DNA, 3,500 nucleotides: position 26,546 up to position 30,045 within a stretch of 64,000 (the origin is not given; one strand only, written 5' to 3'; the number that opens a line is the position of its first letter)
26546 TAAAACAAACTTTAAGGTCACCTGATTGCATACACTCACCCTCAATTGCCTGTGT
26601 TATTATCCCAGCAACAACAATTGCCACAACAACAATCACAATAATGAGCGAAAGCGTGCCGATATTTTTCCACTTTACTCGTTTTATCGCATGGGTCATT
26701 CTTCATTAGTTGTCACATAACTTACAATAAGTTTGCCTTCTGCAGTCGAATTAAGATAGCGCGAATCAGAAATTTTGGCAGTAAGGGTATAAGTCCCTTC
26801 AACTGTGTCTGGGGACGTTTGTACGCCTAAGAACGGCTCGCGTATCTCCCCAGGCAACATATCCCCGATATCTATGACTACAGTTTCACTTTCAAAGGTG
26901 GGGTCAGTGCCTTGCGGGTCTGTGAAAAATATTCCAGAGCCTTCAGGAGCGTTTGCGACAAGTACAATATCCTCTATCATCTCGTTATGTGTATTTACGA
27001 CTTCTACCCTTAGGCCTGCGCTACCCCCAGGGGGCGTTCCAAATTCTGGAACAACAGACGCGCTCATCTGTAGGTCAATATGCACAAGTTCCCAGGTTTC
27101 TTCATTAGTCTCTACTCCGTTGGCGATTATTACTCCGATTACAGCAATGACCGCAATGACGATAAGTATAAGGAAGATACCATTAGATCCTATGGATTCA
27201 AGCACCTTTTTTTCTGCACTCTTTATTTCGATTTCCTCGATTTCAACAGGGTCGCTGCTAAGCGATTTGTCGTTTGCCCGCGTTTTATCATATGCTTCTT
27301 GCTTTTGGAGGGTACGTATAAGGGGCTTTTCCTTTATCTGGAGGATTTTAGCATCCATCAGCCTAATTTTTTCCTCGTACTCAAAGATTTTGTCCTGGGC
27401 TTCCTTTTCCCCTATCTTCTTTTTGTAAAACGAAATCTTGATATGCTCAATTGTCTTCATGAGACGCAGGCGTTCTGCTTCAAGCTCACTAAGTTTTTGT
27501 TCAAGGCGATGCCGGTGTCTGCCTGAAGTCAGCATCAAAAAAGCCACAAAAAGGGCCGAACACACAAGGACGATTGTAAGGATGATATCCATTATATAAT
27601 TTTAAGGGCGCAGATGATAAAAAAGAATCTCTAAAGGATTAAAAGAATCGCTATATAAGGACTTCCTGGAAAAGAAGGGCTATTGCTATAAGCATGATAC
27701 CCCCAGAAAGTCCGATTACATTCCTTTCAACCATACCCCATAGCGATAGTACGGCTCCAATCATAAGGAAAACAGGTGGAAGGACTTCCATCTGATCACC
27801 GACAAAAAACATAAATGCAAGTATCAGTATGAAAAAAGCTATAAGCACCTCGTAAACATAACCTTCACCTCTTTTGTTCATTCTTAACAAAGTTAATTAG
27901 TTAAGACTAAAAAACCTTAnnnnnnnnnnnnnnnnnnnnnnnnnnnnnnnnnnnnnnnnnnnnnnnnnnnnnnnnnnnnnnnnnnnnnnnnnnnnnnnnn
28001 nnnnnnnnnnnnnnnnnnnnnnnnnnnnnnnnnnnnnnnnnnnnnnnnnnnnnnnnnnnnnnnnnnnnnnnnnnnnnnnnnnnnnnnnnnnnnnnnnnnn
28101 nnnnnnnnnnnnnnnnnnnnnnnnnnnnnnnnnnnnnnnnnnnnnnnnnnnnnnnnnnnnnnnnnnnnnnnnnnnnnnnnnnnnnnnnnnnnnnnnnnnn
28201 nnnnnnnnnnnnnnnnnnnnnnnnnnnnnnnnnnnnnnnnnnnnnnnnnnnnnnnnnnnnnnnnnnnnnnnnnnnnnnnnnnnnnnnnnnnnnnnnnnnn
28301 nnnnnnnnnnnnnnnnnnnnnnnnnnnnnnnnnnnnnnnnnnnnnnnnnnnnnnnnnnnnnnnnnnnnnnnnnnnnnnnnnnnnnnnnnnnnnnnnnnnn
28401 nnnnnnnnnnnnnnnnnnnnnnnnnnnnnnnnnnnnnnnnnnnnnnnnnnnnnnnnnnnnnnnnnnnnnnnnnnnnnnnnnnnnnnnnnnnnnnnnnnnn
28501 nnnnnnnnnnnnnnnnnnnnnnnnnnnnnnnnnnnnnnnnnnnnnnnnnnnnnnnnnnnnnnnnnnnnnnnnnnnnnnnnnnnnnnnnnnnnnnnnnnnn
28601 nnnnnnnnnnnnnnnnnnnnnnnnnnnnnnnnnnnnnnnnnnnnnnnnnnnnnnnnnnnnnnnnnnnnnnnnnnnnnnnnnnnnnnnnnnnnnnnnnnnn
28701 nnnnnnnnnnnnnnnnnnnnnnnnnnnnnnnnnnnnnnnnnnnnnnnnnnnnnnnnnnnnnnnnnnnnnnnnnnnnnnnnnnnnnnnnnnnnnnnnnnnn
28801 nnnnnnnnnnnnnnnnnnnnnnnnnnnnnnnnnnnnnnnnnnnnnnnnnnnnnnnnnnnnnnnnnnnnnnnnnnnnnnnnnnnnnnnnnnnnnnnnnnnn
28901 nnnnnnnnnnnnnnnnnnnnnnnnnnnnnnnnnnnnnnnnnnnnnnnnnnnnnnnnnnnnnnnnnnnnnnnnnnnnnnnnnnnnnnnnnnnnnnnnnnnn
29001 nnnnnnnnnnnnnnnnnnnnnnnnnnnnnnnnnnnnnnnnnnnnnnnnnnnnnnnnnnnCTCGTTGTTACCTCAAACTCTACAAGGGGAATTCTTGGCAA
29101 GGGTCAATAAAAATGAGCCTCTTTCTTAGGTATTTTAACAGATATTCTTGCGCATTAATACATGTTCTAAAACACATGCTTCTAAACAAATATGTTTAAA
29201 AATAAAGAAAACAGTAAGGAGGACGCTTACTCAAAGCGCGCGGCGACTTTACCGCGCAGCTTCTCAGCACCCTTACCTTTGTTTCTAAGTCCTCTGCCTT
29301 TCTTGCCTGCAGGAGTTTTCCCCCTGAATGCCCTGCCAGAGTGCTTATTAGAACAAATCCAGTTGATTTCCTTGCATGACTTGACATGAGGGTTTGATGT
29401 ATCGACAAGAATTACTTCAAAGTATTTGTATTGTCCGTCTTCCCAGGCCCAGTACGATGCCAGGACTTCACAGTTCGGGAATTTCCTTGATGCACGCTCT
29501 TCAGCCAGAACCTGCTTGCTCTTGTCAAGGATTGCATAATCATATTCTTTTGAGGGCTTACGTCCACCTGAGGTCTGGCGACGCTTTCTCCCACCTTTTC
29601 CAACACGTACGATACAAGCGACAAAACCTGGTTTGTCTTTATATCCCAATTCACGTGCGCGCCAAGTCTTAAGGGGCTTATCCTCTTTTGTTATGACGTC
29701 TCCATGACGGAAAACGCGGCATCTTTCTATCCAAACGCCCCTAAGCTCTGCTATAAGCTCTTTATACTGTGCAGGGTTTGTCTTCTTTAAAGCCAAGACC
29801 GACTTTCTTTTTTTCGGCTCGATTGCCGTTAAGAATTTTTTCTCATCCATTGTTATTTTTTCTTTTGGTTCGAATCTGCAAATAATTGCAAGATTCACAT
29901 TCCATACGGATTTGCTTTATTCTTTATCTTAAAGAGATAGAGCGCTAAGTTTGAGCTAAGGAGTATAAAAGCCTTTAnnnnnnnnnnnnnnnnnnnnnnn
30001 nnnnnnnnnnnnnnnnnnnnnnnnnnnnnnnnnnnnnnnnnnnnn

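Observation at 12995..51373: Two paralogous giant modular surface proteins (2979 aa and 4275 aa) occupy a third of the window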

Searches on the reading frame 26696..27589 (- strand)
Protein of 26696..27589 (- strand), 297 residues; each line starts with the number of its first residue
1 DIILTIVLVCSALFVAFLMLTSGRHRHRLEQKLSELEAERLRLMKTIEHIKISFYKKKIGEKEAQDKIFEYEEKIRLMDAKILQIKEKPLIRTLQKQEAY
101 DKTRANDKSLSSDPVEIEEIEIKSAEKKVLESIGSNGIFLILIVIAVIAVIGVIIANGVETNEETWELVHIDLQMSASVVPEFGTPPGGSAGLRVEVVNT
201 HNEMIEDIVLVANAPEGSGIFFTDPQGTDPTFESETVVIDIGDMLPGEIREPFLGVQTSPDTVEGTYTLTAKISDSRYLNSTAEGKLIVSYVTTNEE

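Call 32: search_protein_families(library=pfam, proteins=[window:26696-27589:-])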
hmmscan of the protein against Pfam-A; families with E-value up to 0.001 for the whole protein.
window:26696-27589:- (297 aa): 0 families

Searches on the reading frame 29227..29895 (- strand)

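Call 32: search_protein_families(library=pfam, proteins=[window:29227-29895:-])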
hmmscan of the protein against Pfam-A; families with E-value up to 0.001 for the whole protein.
window:29227-29895:- (222 aa): 1 family
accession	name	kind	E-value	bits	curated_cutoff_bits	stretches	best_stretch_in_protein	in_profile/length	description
PF00827.22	Ribosomal_L15e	-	1.5e-54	185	27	1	50-217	17-188/191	Ribosomal L15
